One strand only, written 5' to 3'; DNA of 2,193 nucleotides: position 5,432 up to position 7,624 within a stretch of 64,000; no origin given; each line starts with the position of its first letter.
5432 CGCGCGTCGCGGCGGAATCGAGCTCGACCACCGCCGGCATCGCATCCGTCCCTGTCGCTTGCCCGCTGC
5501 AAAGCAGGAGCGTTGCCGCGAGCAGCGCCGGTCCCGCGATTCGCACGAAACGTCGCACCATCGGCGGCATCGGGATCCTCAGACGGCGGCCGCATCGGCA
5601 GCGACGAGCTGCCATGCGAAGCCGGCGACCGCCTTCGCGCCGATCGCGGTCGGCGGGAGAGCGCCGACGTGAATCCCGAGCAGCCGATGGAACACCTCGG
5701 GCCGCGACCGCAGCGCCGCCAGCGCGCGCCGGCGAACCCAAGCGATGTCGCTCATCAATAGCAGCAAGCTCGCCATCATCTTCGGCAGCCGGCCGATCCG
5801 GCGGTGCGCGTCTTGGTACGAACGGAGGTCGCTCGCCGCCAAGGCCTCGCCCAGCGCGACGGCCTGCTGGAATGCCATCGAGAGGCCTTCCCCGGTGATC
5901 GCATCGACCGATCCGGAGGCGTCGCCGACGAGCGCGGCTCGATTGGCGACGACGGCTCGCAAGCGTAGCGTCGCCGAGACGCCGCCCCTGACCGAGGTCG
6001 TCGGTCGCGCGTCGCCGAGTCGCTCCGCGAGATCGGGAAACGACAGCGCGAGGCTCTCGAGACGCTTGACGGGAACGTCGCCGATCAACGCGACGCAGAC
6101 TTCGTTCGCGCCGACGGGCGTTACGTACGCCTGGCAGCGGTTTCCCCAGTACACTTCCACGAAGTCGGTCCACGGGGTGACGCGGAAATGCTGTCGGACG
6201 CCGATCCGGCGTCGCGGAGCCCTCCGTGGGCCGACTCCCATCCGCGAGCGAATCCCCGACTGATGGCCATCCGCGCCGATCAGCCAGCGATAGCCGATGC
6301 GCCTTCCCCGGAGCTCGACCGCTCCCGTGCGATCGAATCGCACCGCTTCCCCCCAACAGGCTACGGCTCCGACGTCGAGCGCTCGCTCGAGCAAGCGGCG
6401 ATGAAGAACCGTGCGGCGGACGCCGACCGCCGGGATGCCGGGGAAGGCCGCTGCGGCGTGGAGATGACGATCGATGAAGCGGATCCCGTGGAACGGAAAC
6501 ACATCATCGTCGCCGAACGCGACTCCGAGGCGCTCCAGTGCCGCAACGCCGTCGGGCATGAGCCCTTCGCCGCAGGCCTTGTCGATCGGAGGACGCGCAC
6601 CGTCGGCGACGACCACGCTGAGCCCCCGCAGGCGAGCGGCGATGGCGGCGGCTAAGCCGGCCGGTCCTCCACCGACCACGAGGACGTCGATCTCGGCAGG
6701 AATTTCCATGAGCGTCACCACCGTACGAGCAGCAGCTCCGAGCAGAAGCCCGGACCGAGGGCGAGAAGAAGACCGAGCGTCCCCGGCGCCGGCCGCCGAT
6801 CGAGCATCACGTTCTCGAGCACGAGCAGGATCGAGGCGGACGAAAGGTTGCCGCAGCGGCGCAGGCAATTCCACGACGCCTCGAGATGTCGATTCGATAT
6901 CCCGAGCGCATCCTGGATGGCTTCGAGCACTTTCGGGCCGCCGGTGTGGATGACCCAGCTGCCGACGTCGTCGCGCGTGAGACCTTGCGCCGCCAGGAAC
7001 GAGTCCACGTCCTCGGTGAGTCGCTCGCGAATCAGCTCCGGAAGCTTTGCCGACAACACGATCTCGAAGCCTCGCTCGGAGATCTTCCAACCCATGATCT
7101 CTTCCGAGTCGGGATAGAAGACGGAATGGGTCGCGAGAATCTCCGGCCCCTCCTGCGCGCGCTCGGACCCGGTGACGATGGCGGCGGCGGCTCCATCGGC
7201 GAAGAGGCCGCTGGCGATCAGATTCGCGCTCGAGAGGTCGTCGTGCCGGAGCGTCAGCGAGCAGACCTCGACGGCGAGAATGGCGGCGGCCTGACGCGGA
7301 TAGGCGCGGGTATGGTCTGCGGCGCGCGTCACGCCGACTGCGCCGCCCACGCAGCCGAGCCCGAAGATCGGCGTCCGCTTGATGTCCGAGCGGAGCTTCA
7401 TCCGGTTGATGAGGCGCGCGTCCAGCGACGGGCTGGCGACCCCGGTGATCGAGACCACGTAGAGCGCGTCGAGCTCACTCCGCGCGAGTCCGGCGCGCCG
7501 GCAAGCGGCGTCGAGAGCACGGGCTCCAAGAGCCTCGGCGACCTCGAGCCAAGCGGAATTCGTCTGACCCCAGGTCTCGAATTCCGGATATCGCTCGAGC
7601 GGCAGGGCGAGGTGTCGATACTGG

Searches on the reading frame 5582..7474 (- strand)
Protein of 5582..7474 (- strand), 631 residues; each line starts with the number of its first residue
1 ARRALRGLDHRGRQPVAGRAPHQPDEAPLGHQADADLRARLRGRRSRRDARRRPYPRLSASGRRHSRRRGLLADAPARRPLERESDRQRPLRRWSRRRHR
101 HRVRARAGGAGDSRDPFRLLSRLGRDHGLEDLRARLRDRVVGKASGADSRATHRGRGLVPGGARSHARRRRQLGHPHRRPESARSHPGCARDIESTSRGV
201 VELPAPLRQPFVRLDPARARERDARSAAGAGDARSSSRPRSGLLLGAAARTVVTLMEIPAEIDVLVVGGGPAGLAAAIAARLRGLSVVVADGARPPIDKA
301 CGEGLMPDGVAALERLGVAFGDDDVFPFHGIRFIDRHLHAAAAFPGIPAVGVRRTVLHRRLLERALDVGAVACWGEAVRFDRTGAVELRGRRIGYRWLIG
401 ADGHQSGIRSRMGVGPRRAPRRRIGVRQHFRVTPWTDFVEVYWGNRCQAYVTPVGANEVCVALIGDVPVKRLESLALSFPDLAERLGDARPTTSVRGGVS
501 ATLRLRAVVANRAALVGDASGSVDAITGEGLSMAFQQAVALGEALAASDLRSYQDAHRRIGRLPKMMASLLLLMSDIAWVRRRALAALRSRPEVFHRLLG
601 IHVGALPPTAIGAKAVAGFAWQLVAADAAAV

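Call 59: search_protein_families(library=pfam, proteins=[window:5582-7474:-], max_evalue=0.00001)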
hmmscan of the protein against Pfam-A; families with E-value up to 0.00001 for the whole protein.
window:5582-7474:- (631 aa): 2 families
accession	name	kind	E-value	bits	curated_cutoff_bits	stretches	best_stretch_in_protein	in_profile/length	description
PF01494.25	FAD_binding_3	-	3.3e-10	40.2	22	0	261-319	1-59/349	FAD binding domain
PF00890.30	FAD_binding_2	-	8.1e-06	25.7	20.4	1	263-294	1-32/414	FAD binding domain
